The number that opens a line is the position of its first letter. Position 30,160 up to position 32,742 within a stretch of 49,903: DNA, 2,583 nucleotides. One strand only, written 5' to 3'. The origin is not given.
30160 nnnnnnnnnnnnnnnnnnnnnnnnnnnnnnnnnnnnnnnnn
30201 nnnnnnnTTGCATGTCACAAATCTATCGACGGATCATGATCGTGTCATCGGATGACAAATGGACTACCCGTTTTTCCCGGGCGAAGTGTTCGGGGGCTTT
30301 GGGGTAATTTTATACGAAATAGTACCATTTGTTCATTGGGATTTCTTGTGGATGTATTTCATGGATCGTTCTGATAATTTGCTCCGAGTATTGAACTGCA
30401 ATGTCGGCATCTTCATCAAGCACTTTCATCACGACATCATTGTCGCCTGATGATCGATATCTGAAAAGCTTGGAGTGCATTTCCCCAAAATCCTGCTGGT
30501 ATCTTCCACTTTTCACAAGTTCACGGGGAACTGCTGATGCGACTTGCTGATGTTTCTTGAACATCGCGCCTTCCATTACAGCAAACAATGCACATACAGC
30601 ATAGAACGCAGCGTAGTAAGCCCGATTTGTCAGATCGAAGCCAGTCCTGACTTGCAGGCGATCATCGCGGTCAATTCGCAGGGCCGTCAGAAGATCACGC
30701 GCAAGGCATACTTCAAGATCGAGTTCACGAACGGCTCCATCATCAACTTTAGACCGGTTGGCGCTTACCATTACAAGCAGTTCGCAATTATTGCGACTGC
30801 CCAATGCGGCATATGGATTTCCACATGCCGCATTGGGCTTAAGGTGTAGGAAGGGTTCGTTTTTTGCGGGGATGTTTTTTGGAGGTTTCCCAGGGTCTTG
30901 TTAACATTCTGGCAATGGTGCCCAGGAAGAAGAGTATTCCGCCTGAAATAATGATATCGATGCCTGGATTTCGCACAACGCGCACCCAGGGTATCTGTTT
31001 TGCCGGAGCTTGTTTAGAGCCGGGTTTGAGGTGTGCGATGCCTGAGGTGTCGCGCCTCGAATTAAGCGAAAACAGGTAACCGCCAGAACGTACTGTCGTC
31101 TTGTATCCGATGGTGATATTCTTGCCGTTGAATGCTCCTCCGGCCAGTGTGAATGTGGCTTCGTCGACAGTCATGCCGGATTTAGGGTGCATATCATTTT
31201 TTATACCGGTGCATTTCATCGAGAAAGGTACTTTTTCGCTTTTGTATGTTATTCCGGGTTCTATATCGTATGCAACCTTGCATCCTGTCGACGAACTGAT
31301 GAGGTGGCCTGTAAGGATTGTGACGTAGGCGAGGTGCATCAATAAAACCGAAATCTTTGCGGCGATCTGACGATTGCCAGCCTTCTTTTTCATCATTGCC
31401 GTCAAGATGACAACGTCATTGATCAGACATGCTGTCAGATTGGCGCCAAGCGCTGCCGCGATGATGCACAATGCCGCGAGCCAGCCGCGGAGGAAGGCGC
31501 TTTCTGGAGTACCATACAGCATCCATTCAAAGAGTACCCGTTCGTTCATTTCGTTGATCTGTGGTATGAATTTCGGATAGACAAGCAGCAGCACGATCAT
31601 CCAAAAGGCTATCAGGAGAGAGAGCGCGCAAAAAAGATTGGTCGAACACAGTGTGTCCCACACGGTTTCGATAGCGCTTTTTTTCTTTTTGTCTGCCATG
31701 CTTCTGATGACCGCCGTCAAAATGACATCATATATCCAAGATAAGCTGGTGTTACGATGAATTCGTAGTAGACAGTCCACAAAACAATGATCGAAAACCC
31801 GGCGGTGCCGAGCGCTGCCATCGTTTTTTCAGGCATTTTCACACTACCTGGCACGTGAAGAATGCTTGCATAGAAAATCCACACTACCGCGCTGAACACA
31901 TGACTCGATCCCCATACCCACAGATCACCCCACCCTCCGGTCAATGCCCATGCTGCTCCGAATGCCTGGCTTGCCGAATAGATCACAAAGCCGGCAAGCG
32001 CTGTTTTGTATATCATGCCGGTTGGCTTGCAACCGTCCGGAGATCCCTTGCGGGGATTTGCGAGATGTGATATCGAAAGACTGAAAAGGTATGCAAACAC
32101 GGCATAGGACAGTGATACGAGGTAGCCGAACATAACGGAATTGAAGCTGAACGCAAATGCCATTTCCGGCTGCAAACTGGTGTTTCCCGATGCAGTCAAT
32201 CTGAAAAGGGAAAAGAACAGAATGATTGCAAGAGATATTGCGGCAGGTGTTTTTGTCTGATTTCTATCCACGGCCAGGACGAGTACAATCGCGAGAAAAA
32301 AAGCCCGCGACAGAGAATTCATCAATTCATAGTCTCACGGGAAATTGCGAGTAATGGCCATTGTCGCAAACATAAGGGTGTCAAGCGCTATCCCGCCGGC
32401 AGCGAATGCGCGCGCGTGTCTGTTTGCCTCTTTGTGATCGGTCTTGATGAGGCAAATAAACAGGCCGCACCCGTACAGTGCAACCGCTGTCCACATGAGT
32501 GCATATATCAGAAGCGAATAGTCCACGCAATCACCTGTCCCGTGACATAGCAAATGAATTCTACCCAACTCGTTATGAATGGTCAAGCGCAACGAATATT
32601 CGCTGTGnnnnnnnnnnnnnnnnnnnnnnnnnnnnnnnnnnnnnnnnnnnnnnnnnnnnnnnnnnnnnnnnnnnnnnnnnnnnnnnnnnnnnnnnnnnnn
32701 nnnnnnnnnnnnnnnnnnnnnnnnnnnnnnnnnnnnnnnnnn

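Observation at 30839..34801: Radical SAM/SPASM enzyme and Cys-motif protein co-operonic with short ResB and CcsA (system II cytochrome c biogenesis)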

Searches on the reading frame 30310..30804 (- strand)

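Call 3: search_protein_families(library=pfam, proteins=[window:30310-30804:-], max_evalue=0.01)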
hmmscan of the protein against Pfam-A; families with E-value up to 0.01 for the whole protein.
window:30310-30804:- (164 aa): 1 family
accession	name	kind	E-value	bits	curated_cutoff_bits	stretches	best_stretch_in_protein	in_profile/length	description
PF05168.19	HEPN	-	0.00019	22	22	1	59-148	28-115/117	HEPN domain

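Call 4: search_protein_families(library=ncbifam, proteins=[window:30310-30804:-], max_evalue=0.01)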
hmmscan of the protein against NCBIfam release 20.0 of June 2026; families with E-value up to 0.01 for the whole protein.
window:30310-30804:- (164 aa): 0 families

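Call 66: search_protein_families(library=padloc, proteins=[window:30310-30804:-], max_evalue=0.01)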
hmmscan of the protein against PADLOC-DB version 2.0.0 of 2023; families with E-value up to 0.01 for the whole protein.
window:30310-30804:- (164 aa): 0 families

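Call 67: search_protein_families(library=phrogs, proteins=[window:30310-30804:-], max_evalue=0.01)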
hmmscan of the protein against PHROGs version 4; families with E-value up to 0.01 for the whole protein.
window:30310-30804:- (164 aa): 0 families

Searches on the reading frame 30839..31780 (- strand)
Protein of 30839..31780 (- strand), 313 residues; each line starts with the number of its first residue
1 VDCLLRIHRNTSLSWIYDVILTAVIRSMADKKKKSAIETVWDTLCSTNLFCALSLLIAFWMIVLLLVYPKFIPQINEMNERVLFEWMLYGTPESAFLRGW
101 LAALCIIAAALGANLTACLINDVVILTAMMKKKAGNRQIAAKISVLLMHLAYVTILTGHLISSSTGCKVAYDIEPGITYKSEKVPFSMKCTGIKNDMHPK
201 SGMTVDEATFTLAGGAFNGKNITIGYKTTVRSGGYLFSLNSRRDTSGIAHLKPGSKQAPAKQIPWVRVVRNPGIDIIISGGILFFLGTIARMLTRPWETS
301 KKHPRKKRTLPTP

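Call 3: search_protein_families(library=pfam, proteins=[window:30839-31780:-], max_evalue=0.01)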
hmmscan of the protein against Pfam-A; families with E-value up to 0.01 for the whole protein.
window:30839-31780:- (313 aa): 0 families

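Call 4: search_protein_families(library=ncbifam, proteins=[window:30839-31780:-], max_evalue=0.01)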
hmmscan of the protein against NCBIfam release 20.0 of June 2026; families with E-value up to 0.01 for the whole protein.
window:30839-31780:- (313 aa): 0 families

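Call 17: search_protein_families(library=pfam, proteins=[window:30839-31696:-], max_evalue=10)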
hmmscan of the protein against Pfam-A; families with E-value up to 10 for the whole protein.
window:30839-31696:- (285 aa): 1 family
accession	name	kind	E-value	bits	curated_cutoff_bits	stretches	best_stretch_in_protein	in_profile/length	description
PF05140.19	ResB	-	0.06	12.6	24.6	1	107-165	144-214/486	ResB-like family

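Call 37: search_solved_structures(query=window:30839-31699:-, max_evalue=10, show_alignments=2)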
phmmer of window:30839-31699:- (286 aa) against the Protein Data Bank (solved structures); distinct sequences matched with E-value up to 10: 9.
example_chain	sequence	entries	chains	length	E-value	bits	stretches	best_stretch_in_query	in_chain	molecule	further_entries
4v1a_a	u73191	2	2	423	0.52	12.7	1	236-283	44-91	MITORIBOSOMAL PROTEIN ML37, MRPL37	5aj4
6gaw_Ba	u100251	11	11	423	0.53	12.7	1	236-283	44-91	Mitochondrial ribosomal protein L37 | 39S ribosomal protein L37, mitochondrial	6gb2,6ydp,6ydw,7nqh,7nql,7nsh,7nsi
6nu3_5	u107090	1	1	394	0.55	12.6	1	236-284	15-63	39S ribosomal protein L37, mitochondrial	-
6nu2_5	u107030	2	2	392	0.55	12.6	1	236-284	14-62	39S ribosomal protein L37, mitochondrial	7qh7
3j7y_5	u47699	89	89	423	0.6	12.5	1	236-284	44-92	mL37 | 39S ribosomal protein L37, mitochondrial | Large ribosomal subunit protein mL37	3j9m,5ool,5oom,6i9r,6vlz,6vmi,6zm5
9pxb_C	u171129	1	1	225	0.66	12.4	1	230-265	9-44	Insulin-induced gene protein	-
5lwe_A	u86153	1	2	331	0.8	12.1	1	27-121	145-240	C-C chemokine receptor type 9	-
6m49_A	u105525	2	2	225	0.92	11.9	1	230-265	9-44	Insulin-induced gene 2 protein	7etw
7pqi_A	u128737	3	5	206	1.5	11.2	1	152-194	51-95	DNA gyrase subunit B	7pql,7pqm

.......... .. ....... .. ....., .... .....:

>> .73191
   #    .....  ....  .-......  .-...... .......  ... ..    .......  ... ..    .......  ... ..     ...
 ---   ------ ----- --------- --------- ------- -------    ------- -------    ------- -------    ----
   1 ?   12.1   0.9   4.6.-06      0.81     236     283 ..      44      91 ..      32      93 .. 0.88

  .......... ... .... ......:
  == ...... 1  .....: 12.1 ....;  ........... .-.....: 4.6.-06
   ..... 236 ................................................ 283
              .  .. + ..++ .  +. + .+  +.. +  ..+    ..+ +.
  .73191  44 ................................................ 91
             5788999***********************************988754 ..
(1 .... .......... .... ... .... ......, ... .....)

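Call 45: find_related_loci(query=window:30839-31699:-, collection=metagenome_contigs, flank=10000)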
Query window:30839-31699:- (286 aa) in metagenome_contigs; peptide patterns used: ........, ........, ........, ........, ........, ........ (x = any residue, [..] = any of these).
299 stretches matched a pattern, but none encodes a relative of the query by tblastn (E <= 1e-3).

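Call 66: search_protein_families(library=padloc, proteins=[window:30839-31699:-], max_evalue=0.01)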
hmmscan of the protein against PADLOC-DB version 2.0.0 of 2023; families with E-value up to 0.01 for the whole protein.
window:30839-31699:- (286 aa): 0 families

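Call 67: search_protein_families(library=phrogs, proteins=[window:30839-31699:-], max_evalue=0.01)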
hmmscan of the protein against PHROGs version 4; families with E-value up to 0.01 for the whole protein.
window:30839-31699:- (286 aa): 0 families

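Call 84: search_dna_similar(query=window:30839-31699:-, collection=plasmids, mode=protein, max_evalue=10, max_rows=25)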
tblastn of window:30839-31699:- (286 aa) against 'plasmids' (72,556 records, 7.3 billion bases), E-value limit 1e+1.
No match.

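Call 92: predict_structure(protein=window:30839-31699:-)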
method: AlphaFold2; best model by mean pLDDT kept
length: 286 residues; sequences in the alignment: 1
mean_pLDDT: 45.7   pTM: 0.28
mean pLDDT of the five models: 45.7, 45.6, 43.6, 40.4, 37.7
residues with pLDDT >= 90: 0; 70-90: 3; 50-70: 120; < 50: 163
segments of 3 or more residues with pLDDT < 50: 1-7, 45-51, 53-63, 131-252
pLDDT, mean of each block of 10 residues (from residue 1): 48 53 62 65 46 44 49 58 59 58 53 55 52 37 33 35 32 33 38 36 32 31 29 29 38 59 59 51 56
secondary structure, 60 per line:
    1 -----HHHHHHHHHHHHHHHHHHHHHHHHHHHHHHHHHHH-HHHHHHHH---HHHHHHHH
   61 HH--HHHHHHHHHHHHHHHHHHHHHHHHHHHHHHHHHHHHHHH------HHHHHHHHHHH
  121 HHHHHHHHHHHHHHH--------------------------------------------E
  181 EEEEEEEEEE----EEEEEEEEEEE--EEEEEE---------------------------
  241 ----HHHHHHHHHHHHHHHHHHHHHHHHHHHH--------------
elements in order: H6-40 H42-49 H53-62 H65-103 H110-135 E180-190 E195-205 E208-213 H245-272

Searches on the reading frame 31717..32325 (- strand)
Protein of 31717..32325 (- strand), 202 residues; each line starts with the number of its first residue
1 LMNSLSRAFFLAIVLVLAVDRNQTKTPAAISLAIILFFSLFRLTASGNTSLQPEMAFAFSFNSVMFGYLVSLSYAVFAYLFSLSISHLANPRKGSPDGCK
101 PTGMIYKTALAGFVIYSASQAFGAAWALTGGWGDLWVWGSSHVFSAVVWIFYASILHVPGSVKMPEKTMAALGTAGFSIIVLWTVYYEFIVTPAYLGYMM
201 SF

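Call 3: search_protein_families(library=pfam, proteins=[window:31717-32325:-], max_evalue=0.01)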
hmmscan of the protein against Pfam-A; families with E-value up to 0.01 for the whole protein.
window:31717-32325:- (202 aa): 1 family
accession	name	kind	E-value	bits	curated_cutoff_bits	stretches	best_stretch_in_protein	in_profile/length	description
PF01578.25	Cytochrom_C_asm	-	9.2e-11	42.2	29.9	1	24-185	34-202/212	Cytochrome C assembly protein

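Call 4: search_protein_families(library=ncbifam, proteins=[window:31717-32325:-], max_evalue=0.01)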
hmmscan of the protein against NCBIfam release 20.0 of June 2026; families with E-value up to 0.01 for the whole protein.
window:31717-32325:- (202 aa): 1 family
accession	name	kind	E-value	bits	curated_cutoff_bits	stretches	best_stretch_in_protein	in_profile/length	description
TIGR03144.1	cytochr_II_ccsB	equivalog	3.7e-09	36.7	187.6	1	104-182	159-236/252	c-type cytochrome biogenesis protein CcsB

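Call 66: search_protein_families(library=padloc, proteins=[window:31717-32322:-], max_evalue=0.01)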
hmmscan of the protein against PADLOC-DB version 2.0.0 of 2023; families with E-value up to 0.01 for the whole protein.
window:31717-32322:- (201 aa): 0 families

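Call 67: search_protein_families(library=phrogs, proteins=[window:31717-32322:-], max_evalue=0.01)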
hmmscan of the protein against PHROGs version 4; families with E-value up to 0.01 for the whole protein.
window:31717-32322:- (201 aa): 0 families

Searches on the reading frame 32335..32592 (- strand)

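Call 3: search_protein_families(library=pfam, proteins=[window:32335-32592:-], max_evalue=0.01)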
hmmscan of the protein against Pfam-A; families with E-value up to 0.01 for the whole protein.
window:32335-32592:- (85 aa): 0 families

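Call 4: search_protein_families(library=ncbifam, proteins=[window:32335-32592:-], max_evalue=0.01)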
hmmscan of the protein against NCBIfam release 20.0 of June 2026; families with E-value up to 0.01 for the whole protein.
window:32335-32592:- (85 aa): 0 families

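Call 17: search_protein_families(library=pfam, proteins=[window:32335-32592:-], max_evalue=10)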
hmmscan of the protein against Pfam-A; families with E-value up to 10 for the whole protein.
window:32335-32592:- (85 aa): 1 family
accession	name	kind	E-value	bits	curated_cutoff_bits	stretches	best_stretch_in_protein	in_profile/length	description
PF11669.13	WBP-1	-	0.11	13.6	28.1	1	16-57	9-46/102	WW domain-binding protein 1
